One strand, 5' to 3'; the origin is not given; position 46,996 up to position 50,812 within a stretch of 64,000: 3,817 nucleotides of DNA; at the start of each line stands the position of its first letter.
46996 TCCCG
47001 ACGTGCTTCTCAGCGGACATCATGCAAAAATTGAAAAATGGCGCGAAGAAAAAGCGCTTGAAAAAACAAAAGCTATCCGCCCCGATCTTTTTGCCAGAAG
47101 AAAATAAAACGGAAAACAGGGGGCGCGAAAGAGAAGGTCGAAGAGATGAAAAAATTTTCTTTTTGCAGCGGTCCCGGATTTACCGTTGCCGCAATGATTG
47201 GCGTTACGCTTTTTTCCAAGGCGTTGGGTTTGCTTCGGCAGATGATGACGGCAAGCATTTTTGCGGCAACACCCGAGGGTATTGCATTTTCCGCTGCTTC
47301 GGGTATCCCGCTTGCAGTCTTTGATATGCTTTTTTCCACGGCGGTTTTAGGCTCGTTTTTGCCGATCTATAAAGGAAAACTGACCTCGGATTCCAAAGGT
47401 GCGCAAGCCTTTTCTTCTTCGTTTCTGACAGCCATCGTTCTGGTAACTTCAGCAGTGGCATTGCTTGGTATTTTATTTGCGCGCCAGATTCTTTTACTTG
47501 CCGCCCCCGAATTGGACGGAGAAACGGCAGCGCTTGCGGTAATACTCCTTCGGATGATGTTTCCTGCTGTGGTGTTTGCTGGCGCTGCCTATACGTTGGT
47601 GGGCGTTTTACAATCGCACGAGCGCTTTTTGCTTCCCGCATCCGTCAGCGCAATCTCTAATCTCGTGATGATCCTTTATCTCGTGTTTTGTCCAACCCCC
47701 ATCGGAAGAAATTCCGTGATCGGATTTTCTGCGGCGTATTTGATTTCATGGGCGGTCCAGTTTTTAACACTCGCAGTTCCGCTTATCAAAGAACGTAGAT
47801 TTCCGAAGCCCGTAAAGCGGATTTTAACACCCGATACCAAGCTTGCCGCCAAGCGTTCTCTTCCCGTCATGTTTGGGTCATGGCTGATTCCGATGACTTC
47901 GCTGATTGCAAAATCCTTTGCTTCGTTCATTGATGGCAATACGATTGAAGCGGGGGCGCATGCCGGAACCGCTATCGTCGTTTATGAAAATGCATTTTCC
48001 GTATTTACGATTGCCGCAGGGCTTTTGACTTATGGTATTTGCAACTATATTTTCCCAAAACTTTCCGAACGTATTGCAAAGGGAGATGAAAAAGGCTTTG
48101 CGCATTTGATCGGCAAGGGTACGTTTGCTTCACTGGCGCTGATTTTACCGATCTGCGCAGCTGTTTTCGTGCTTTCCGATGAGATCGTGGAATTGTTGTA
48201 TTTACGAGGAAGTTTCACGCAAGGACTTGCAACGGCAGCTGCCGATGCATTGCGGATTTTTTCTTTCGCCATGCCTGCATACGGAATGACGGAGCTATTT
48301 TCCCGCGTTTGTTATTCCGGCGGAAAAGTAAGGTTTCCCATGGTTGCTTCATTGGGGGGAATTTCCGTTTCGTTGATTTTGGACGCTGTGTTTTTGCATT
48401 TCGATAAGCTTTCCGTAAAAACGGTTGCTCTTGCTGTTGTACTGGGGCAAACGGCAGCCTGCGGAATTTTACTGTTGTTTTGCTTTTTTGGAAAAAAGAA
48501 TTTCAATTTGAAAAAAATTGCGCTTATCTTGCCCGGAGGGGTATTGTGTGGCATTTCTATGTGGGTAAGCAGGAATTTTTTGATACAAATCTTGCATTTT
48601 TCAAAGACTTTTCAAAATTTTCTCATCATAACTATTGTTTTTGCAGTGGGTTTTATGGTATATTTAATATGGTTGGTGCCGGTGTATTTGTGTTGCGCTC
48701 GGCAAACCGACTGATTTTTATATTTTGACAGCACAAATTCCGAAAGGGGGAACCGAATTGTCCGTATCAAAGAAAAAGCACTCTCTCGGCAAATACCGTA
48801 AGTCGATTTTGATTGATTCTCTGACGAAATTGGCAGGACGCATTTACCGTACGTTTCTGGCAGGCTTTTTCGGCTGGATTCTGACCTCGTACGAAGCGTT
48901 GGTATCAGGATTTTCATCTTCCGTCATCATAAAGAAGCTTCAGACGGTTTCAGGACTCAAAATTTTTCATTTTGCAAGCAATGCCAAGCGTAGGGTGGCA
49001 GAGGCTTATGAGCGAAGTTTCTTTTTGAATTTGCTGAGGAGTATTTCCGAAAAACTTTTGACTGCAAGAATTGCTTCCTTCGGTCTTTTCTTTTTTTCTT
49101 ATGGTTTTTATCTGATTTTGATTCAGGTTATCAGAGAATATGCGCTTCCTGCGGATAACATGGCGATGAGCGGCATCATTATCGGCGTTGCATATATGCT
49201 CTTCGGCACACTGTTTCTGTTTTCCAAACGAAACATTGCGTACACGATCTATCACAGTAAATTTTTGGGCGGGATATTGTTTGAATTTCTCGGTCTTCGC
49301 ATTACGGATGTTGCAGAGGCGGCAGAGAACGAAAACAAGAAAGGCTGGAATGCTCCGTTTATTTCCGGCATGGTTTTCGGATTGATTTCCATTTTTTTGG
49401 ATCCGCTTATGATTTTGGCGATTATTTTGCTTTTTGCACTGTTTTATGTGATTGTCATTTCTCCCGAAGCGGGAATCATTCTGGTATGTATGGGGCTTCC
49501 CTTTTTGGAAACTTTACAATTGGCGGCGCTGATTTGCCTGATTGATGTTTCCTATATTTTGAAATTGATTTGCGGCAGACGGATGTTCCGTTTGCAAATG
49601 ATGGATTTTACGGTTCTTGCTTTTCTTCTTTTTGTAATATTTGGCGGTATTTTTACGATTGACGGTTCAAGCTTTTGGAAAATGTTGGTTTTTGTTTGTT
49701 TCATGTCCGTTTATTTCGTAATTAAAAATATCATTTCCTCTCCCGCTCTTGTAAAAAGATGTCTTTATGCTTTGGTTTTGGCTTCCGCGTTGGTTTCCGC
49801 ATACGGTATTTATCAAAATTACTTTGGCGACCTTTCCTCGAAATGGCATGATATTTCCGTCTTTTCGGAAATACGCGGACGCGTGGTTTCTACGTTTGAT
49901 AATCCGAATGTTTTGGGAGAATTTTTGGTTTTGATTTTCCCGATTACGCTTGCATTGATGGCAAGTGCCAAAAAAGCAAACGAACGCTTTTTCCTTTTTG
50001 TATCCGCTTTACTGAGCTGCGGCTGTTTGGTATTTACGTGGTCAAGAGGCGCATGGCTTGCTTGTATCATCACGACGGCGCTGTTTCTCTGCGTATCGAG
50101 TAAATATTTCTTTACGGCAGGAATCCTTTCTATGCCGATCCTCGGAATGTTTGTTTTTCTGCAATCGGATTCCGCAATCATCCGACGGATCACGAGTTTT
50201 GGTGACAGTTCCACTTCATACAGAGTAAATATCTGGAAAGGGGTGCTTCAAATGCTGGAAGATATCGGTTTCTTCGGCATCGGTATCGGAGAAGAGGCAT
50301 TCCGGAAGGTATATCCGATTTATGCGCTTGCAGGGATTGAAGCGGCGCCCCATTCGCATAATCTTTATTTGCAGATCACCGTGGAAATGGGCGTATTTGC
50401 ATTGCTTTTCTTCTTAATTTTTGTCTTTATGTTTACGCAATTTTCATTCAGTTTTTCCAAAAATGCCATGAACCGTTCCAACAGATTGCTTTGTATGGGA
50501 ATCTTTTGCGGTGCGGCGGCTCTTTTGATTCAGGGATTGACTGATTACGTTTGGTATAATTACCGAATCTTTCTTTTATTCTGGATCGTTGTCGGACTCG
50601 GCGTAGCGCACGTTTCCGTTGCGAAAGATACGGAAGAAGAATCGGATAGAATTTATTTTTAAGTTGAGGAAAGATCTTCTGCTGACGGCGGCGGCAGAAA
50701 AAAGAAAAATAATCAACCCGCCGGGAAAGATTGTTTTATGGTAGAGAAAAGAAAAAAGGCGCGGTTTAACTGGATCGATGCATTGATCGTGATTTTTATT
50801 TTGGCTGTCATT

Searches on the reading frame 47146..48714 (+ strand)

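Call 10: search_protein_families(library=pfam, proteins=[window:47146-48714:+], max_evalue=0.001)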
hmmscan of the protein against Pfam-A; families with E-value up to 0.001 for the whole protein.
window:47146-48714:+ (522 aa): 2 families
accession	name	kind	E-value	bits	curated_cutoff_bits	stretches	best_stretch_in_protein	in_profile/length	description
PF03023.19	MurJ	-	1.1e-56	192.9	27.4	1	36-478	2-440/451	Lipid II flippase MurJ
PF01554.23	MatE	-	2.5e-11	43.9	24.9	2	292-414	43-160/161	MatE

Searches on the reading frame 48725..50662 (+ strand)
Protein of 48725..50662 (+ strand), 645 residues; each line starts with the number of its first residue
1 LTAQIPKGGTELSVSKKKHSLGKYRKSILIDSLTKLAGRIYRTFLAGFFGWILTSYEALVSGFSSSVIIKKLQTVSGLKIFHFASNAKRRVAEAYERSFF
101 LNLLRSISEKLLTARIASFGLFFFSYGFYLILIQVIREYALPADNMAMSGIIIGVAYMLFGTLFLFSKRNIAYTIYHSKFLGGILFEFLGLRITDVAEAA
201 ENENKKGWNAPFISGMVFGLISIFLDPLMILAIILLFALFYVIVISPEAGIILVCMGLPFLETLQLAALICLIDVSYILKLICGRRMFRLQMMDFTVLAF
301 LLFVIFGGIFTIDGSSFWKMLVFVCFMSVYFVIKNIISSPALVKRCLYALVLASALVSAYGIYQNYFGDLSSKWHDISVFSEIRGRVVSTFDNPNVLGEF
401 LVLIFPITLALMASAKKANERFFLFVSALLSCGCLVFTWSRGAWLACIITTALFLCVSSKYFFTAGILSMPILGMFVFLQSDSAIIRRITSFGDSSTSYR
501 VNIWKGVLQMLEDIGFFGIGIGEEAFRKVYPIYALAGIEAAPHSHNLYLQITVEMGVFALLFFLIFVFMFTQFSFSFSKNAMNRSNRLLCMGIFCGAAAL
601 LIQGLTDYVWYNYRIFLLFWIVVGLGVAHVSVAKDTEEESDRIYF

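Call 10: search_protein_families(library=pfam, proteins=[window:48725-50662:+], max_evalue=0.001)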
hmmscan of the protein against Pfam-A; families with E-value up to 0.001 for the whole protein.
window:48725-50662:+ (645 aa): 1 family
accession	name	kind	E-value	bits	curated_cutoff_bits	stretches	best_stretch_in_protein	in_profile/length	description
PF04932.20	Wzy_C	-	5.4e-21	75.4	31.7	1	427-564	2-149/149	O-Antigen ligase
